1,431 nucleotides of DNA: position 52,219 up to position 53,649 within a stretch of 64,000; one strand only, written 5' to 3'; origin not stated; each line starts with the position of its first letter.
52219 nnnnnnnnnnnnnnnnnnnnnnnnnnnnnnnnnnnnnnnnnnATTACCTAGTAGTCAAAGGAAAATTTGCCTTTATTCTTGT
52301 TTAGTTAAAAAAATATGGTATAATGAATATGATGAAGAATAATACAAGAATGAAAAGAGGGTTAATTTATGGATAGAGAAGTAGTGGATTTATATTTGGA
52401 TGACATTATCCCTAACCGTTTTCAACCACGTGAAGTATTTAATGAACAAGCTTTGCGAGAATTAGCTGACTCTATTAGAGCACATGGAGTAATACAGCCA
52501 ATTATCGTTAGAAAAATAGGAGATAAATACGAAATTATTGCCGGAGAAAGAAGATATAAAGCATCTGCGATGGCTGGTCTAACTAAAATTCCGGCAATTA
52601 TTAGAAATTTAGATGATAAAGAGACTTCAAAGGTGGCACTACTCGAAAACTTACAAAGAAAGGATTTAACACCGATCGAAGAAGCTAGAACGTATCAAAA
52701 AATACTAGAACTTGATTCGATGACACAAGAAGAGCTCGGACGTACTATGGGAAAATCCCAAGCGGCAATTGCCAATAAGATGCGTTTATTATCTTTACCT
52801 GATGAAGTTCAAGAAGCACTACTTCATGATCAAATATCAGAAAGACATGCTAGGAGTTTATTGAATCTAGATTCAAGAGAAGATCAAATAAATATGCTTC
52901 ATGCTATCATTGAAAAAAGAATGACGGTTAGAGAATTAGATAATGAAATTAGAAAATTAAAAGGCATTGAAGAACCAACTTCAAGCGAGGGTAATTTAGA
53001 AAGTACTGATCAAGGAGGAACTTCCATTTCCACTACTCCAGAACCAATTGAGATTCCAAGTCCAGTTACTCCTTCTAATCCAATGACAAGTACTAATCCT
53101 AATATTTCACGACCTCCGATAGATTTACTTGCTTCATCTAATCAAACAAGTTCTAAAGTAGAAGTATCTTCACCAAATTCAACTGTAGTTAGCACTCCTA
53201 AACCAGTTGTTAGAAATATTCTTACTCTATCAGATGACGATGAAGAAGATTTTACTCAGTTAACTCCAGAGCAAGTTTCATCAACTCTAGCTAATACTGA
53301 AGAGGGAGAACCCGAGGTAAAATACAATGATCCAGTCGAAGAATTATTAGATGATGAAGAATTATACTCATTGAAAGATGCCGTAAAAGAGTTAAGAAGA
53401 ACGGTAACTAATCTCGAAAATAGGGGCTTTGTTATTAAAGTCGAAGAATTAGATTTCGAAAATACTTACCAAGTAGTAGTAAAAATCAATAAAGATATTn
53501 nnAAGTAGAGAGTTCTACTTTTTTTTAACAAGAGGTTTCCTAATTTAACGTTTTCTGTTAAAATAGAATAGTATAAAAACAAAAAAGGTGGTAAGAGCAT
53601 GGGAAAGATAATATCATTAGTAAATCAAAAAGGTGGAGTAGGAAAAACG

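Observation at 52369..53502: Noc-like ParB paralog lacks the membrane-targeting N-terminal helix and carries a long Ser/Thr/Pro-rich linker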

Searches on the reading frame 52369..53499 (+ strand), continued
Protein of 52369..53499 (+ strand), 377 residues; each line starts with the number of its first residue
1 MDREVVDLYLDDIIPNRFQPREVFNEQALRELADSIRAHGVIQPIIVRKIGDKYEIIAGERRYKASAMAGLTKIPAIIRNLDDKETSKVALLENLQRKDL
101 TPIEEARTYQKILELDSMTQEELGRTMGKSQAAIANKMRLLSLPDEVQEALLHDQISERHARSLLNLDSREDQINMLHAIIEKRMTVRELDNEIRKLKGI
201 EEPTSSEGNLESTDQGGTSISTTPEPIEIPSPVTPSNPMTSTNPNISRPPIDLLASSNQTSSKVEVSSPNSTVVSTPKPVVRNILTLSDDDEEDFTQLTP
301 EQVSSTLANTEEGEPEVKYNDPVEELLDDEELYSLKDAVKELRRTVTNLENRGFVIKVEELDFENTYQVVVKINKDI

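Call 29: search_protein_representatives(protein=window:52369-53499:+)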
Query: 377 residues. Proteins with E-value up to 0.001 (for the whole library): 86808; up to 1e-10: 48961; up to 1e-30: 8853. The best 150 are listed.
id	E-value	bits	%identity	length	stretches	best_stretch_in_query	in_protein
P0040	4.9e-126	437.1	66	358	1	1-376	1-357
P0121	2.1e-108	379.1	66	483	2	1-250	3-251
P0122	2.4e-102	359.2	55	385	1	2-376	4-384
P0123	2.1e-99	349.5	54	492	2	1-265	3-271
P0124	4.7e-99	348.4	61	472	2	2-259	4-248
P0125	1.9e-98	346.4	53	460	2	3-361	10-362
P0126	6.8e-98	344.5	57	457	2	3-288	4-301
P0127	7.0e-98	344.5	66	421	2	2-198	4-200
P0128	3.6e-96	338.9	62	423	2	1-264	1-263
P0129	3.8e-95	335.5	53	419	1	4-375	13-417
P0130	4.6e-95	335.2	57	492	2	2-200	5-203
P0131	6.5e-95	334.7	58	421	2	1-286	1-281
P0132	9.7e-94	330.9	58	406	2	1-272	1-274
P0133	2.2e-93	329.7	68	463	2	2-199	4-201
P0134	4.2e-93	328.8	55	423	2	2-281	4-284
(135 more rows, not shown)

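Call 55: predict_structure(alignment_id=A2)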
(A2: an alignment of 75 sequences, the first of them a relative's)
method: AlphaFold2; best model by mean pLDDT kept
length: 377 residues; sequences in the alignment: 75
mean_pLDDT: 63.3   pTM: 0.37
mean pLDDT of the five models: 63.3, 60.5, 59.9, 59.6, 56.0
residues with pLDDT >= 90: 84; 70-90: 74; 50-70: 56; < 50: 163
segments of 3 or more residues with pLDDT < 50: 8-24, 40-50, 52-82, 206-223, 244-247, 252-320
pLDDT, mean of each block of 10 residues (from residue 1): 49 41 52 56 44 44 39 33 59 81 88 83 87 90 94 93 94 95 93 90 53 41 52 49 47 39 38 38 35 40 43 46 54 80 91 90 89 82
secondary structure, 60 per line:
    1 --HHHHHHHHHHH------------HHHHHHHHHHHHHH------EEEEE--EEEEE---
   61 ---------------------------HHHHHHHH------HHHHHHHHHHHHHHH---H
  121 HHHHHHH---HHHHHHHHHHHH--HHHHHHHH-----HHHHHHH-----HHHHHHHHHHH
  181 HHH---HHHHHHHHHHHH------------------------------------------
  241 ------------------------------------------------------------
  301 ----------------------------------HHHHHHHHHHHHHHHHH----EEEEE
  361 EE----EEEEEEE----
elements in order: H3-13 H26-39 E46-50 E53-57 H88-95 H102-116 H120-127 H131-142 H145-152 H158-164 H170-183 H187-198 H335-351 E356-362 E367-373

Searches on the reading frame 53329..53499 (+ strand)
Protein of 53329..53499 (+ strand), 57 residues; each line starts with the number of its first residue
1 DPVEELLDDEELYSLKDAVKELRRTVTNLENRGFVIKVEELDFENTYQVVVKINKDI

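Call 19: search_protein_families(library=ncbifam, proteins=[window:53329-53499:+], max_evalue=1)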
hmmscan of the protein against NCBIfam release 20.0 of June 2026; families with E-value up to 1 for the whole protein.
seq(57 aa): 2 families
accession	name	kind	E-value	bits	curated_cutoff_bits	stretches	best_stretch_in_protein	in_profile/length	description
TIGR04285.1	nucleoid_noc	exception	0.025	13.9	315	1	15-55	215-255/255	nucleoid occlusion protein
NF008952.0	PRK12295.1-5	equivalog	0.05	12.8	360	1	11-47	264-298/363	ATP phosphoribosyltransferase regulatory subunit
